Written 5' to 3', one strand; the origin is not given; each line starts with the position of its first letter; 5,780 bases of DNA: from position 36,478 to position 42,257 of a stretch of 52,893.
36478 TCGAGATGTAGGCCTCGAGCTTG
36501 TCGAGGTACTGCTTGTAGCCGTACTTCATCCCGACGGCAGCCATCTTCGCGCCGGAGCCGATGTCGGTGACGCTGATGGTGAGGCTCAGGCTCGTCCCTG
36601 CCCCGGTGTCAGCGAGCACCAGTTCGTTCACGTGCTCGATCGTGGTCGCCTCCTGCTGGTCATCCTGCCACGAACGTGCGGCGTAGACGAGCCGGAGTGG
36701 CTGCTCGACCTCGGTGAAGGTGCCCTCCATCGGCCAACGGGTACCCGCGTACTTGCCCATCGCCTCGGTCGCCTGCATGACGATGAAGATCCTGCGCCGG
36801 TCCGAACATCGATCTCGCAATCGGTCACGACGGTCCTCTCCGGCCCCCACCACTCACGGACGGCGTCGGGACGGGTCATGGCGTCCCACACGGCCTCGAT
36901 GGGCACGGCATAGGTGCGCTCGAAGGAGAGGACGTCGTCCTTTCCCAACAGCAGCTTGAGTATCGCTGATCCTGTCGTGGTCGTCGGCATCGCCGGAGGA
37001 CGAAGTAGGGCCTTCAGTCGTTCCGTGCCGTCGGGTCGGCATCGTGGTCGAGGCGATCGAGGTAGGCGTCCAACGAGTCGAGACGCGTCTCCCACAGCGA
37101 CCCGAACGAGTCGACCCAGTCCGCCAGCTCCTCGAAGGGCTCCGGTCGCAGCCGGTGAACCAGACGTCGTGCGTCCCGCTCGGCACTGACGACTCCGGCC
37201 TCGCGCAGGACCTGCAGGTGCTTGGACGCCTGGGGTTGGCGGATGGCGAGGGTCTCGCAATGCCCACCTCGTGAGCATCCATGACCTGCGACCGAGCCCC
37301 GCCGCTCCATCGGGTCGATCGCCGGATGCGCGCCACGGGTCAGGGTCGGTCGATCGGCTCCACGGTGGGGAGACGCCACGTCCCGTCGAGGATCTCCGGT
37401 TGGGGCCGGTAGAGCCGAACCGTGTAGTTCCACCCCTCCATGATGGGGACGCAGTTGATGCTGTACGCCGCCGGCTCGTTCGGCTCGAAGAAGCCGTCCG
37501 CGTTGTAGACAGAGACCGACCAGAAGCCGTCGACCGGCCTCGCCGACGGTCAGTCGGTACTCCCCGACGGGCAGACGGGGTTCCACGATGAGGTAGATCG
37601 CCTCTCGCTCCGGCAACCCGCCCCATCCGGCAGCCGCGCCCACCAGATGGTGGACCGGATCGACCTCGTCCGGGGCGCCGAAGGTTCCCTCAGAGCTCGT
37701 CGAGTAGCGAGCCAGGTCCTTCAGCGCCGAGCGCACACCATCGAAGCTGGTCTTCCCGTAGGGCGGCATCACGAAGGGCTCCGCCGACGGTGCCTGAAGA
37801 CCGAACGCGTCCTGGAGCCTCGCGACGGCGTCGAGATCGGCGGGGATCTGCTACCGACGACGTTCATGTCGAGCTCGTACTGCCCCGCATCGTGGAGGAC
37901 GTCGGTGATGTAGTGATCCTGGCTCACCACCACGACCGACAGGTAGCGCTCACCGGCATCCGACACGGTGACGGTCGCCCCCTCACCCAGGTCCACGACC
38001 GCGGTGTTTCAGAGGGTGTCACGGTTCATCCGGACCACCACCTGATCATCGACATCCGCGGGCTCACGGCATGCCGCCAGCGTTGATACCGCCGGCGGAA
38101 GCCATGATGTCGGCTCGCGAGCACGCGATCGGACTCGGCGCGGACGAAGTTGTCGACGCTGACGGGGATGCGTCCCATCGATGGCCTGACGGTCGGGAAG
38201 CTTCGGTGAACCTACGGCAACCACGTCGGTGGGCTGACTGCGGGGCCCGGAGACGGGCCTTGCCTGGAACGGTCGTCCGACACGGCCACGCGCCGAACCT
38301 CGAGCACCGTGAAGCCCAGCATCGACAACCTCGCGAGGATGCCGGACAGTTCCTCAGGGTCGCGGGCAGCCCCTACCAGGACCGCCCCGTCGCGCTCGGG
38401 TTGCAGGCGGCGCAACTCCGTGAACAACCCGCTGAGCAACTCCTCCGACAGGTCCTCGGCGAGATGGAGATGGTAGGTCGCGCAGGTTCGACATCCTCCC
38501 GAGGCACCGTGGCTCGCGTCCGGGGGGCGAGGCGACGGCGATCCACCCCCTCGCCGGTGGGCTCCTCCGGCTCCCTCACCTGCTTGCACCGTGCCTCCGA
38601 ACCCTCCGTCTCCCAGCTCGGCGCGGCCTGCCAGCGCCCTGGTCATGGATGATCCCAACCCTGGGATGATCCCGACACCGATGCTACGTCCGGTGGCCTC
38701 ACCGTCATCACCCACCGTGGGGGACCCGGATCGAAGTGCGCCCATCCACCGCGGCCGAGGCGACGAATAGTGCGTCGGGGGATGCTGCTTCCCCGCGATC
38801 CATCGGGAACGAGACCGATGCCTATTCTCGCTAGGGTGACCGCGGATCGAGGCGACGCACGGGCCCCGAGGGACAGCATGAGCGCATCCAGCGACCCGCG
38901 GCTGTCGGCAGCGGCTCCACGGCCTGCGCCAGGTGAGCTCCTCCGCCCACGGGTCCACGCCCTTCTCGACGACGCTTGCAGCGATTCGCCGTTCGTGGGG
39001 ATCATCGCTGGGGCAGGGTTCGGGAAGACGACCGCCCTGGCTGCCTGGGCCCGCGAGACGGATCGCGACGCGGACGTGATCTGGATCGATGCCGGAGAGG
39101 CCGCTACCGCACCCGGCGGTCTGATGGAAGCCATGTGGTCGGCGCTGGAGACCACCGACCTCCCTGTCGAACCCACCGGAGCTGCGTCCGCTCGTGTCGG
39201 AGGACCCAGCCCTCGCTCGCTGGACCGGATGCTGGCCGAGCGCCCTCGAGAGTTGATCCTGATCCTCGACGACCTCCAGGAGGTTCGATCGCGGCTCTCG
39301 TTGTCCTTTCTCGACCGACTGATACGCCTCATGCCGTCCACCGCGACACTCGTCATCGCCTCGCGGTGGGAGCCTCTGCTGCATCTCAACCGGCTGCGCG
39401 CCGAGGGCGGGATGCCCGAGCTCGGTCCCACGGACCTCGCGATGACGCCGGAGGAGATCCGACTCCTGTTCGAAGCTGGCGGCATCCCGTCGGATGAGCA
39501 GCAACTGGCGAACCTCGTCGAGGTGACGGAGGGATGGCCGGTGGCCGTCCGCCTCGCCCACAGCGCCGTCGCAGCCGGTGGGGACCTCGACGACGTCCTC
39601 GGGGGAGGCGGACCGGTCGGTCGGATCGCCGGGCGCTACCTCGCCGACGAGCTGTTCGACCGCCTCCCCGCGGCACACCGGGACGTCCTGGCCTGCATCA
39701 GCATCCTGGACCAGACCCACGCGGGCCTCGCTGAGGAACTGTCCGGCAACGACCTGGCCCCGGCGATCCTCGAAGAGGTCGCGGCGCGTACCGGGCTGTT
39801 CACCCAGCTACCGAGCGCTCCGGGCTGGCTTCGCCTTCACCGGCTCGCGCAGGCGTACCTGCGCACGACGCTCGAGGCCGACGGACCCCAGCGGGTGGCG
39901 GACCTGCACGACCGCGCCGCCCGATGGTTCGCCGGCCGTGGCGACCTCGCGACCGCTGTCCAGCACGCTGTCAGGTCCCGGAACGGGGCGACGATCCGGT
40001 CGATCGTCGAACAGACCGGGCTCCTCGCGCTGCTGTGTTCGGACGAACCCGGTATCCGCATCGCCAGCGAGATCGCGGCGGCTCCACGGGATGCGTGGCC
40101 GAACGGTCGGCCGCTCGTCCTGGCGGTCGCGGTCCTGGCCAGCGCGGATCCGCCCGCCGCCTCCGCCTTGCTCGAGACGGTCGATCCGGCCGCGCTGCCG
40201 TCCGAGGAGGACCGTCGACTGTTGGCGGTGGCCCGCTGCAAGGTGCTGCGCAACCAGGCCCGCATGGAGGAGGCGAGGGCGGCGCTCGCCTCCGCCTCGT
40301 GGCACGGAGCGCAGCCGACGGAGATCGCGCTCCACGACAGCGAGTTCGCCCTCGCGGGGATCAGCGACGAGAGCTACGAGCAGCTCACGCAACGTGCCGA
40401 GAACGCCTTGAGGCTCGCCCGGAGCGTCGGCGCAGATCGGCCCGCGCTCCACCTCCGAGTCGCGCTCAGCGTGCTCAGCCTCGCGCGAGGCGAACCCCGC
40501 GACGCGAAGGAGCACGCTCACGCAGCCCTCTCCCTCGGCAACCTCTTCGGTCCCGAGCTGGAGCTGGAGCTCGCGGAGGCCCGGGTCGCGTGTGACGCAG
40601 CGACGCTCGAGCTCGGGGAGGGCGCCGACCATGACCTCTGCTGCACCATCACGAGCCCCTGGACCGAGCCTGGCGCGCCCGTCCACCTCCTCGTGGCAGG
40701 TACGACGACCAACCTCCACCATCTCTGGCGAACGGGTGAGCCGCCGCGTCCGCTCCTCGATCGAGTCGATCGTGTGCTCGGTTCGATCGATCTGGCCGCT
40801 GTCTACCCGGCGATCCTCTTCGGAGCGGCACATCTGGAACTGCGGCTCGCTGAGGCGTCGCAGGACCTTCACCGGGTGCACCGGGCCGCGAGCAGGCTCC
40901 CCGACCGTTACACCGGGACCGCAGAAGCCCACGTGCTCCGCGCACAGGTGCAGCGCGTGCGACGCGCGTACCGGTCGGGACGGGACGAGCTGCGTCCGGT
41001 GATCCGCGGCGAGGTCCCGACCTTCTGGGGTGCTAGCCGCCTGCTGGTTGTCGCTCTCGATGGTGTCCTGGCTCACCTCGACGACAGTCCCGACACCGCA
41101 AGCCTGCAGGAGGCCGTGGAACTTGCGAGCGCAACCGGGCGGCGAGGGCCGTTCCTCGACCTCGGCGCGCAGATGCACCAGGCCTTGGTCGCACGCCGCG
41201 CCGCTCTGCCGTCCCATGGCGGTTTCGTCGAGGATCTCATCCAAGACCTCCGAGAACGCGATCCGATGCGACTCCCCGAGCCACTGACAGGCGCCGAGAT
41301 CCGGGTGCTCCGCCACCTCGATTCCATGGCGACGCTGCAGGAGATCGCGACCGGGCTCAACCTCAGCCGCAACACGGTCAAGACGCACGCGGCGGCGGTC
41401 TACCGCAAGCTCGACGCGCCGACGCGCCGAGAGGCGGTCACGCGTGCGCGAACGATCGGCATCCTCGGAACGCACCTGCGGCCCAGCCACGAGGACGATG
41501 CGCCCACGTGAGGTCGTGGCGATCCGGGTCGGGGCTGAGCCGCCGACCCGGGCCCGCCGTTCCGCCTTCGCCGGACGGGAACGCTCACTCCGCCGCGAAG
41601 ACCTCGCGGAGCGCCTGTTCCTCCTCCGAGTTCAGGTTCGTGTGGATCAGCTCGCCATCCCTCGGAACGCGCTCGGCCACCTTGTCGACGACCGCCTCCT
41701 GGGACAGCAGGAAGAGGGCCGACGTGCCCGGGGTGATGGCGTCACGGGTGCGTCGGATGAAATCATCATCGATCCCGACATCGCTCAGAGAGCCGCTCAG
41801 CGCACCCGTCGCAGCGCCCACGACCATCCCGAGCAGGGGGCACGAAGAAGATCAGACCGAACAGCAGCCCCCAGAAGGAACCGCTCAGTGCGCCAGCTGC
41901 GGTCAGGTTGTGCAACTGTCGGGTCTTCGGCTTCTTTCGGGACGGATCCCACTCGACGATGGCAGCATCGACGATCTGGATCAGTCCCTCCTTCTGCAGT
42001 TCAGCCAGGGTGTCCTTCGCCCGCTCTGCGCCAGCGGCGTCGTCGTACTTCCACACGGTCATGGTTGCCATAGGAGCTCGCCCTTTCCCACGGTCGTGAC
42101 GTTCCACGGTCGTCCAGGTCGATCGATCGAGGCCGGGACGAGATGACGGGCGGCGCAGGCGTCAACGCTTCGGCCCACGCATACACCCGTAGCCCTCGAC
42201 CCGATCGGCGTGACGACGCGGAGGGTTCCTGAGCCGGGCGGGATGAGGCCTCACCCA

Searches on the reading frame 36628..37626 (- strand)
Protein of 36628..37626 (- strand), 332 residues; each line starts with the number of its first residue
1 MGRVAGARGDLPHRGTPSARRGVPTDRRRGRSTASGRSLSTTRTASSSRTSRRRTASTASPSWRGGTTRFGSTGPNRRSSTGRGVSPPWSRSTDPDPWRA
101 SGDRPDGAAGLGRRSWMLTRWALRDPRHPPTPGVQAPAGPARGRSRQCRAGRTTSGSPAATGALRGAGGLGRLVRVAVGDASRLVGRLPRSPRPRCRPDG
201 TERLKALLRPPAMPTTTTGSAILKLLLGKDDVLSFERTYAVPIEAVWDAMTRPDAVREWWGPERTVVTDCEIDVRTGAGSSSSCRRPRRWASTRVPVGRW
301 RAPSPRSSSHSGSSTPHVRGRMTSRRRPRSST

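Call 33: search_protein_families(library=pfam, proteins=[window:36628-37626:-], max_evalue=0.01)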
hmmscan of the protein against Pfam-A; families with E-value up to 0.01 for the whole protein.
window:36628-37626:- (332 aa): 1 family
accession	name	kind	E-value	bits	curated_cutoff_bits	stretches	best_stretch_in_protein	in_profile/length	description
PF08327.17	AHSA1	-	9.6e-05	23.1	22.1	1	241-278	2-34/125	Activator of Hsp90 ATPase homolog 1-like protein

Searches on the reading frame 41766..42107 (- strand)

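Call 33: search_protein_families(library=pfam, proteins=[window:41766-42107:-], max_evalue=0.01)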
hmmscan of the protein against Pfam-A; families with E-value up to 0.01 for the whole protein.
window:41766-42107:- (113 aa): 1 family
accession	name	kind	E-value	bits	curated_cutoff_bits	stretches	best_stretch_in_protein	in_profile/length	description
PF06897.17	DUF1269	-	0.00018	22.2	26.9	1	73-92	1-20/100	Protein of unknown function (DUF1269)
